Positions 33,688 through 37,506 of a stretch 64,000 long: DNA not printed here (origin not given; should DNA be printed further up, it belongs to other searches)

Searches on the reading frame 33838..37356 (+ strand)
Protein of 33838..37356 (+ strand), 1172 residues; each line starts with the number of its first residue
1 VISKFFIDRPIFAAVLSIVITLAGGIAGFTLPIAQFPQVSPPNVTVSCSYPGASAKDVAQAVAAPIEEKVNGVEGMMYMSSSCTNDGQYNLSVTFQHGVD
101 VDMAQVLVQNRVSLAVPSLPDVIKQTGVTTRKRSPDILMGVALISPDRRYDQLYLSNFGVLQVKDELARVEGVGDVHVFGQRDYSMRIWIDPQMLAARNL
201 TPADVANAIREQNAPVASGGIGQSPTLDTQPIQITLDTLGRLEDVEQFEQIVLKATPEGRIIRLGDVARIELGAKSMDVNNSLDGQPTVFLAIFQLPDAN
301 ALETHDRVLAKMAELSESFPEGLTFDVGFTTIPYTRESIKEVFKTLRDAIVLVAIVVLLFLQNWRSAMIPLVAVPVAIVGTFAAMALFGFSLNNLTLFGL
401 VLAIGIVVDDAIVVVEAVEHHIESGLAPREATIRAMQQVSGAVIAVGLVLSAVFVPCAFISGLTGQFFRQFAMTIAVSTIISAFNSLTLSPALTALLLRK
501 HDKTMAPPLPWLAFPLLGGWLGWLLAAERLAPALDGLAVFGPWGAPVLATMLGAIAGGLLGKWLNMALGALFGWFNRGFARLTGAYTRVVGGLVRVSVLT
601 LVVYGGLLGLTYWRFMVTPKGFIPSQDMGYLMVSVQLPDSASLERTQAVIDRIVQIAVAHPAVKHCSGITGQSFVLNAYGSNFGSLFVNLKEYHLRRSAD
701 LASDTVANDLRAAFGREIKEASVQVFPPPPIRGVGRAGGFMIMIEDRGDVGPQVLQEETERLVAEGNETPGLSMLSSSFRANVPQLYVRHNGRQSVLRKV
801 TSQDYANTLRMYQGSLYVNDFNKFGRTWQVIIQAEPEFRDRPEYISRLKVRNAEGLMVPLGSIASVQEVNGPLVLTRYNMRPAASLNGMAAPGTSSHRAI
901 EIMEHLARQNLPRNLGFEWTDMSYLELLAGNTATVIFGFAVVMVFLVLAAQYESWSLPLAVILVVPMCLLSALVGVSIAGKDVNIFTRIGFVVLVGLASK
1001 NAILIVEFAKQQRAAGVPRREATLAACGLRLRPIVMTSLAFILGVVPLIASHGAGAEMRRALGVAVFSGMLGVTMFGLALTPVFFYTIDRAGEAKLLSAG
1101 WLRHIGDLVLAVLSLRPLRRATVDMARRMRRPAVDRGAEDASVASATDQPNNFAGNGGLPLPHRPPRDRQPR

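Call 58: search_protein_families(library=pfam, proteins=[window:33838-37356:+], max_evalue=0.00001)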
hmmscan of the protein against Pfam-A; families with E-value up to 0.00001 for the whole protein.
window:33838-37356:+ (1172 aa): 2 families
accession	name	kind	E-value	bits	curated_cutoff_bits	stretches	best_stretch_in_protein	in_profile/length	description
PF00873.25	ACR_tran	-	0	1056.1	28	2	2-503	1-495/1021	AcrB/AcrD/AcrF family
PF03176.21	MMPL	-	1.5e-13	50.8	20.5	1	343-500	145-305/333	MMPL family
